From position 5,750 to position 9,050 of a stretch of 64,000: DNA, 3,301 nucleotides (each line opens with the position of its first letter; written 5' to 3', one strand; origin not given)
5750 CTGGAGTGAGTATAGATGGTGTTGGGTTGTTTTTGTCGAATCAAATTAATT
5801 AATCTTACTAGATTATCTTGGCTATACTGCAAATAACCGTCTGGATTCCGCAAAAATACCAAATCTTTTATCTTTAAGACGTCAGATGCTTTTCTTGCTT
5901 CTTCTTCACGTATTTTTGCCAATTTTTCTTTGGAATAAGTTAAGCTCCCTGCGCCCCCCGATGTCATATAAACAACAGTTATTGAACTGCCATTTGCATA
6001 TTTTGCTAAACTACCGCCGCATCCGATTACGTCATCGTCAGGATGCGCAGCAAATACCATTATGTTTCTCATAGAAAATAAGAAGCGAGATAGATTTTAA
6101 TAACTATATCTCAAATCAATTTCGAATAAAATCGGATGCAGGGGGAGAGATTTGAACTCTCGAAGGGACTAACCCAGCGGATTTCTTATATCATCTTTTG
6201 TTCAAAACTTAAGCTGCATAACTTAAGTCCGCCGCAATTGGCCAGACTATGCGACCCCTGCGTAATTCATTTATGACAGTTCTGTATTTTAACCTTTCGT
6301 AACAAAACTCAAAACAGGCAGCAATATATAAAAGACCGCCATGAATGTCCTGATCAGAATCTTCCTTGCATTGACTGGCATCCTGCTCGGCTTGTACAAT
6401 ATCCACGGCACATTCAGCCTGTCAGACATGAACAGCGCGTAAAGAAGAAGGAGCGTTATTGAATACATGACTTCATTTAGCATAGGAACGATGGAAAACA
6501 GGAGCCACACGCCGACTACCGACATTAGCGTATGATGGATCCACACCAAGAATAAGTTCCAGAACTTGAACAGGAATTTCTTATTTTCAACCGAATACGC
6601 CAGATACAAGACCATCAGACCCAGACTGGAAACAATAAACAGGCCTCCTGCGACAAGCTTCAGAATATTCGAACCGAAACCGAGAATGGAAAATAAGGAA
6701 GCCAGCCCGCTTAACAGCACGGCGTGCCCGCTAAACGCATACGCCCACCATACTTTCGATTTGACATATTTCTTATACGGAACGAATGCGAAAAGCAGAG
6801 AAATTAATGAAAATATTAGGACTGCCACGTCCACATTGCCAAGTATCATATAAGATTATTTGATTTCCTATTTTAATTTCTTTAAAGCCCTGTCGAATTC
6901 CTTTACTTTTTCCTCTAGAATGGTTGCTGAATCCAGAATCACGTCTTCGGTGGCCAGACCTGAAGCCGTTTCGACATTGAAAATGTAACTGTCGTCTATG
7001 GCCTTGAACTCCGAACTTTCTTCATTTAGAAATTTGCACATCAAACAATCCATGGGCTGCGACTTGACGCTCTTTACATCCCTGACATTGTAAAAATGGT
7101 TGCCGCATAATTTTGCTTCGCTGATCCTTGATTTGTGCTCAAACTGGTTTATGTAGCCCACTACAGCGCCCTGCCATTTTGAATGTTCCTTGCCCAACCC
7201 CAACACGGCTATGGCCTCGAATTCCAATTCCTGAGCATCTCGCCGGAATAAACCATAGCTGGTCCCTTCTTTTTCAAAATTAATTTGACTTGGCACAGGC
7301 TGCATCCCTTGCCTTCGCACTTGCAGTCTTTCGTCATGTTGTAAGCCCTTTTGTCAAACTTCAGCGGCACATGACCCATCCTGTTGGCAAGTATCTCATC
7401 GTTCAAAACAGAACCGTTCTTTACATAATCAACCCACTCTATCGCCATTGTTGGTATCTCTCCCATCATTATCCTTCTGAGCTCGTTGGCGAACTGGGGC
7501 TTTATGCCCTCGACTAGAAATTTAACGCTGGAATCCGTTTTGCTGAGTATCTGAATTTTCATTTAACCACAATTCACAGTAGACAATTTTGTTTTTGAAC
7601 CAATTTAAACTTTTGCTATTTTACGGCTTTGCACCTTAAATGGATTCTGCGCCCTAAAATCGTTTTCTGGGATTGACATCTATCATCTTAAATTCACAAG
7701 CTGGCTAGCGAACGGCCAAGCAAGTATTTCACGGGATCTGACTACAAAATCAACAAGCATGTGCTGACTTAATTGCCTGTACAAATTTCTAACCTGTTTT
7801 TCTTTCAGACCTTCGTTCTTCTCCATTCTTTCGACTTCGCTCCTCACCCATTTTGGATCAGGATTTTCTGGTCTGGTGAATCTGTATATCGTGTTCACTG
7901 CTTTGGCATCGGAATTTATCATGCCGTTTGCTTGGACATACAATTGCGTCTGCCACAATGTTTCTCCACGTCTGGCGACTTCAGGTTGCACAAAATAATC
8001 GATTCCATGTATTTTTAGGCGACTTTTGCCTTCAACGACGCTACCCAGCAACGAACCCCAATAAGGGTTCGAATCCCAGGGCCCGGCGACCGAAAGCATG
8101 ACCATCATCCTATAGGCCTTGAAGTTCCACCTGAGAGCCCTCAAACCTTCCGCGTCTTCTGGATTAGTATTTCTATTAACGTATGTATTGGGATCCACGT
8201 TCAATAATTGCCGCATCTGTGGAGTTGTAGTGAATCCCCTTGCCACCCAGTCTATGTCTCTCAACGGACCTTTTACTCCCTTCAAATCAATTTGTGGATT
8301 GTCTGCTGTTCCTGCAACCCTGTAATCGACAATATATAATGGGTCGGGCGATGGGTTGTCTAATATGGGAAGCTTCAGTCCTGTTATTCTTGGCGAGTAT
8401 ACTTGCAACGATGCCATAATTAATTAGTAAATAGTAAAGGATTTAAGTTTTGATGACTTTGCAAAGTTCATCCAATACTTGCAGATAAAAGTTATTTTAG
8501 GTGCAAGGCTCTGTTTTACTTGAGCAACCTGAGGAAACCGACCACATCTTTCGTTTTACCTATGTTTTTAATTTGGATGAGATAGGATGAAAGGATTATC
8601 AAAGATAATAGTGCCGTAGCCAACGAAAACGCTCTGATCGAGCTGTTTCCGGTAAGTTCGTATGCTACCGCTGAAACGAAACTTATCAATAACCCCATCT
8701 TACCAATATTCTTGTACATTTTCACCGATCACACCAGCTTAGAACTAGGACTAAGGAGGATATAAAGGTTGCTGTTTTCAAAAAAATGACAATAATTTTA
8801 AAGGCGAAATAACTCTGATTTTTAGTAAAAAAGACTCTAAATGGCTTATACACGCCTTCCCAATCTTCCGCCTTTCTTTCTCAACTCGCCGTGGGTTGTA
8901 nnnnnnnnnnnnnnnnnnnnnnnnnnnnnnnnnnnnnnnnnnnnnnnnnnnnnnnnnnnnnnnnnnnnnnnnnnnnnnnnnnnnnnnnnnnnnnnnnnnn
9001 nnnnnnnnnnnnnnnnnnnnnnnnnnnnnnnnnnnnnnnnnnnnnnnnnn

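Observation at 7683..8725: Two foreign-looking ORFs inserted into the conserved rps13-rps4-rps11-rpoD operon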

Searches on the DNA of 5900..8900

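Call 7: search_rna_families(source=window, start=5900, end=8900, threshold=evalue, max_evalue=5, show_alignments=3)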
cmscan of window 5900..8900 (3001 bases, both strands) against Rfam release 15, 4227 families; matches with E-value up to 5: 1.
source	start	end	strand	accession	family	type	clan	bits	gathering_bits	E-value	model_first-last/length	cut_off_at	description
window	6137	6185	+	RF04351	Plastid-psbl-rps4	Cis-reg;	-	21.3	68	0.32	1-53/53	no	Plastid-psbl-rps4 3UTR RNA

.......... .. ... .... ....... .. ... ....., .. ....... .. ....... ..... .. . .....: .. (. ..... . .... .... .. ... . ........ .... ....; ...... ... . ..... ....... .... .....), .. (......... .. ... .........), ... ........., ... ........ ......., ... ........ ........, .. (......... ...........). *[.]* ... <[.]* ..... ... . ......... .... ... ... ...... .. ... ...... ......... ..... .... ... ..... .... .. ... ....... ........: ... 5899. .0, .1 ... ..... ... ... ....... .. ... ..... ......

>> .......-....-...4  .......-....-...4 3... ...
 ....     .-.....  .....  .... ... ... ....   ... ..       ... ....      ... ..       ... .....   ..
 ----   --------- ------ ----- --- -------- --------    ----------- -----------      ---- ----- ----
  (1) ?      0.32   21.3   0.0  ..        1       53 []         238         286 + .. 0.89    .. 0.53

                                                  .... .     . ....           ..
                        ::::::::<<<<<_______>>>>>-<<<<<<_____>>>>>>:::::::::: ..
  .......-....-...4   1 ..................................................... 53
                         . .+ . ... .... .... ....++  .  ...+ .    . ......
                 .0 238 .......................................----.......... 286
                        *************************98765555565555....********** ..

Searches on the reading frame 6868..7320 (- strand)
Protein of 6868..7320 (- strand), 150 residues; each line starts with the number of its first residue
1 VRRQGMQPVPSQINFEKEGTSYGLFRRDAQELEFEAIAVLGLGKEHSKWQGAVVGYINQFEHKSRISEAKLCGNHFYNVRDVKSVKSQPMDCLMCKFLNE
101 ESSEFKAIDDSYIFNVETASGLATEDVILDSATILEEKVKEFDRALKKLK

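Call 4: search_protein_families(library=pfam, proteins=[window:6868-7320:-], max_evalue=0.1)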
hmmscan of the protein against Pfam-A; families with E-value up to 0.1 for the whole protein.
window:6868-7320:- (150 aa): 1 family
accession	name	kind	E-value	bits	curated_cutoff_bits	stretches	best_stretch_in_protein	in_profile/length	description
PF01193.29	RNA_pol_L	-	0.00095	19.3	24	1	99-138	34-73/74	RNA polymerase Rpb3/Rpb11 dimerisation domain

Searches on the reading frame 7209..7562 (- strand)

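Call 4: search_protein_families(library=pfam, proteins=[window:7209-7562:-], max_evalue=0.1)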
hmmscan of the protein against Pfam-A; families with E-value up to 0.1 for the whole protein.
window:7209-7562:- (117 aa): 2 families
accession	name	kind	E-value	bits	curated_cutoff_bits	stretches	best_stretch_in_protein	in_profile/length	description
PF01193.29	RNA_pol_L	-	3.4e-08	33.5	24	1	14-57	1-31/74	RNA polymerase Rpb3/Rpb11 dimerisation domain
PF01000.31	RNA_pol_A_bac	-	0.0025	18.5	33.9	1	58-109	6-61/119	RNA polymerase Rpb3/RpoA insert domain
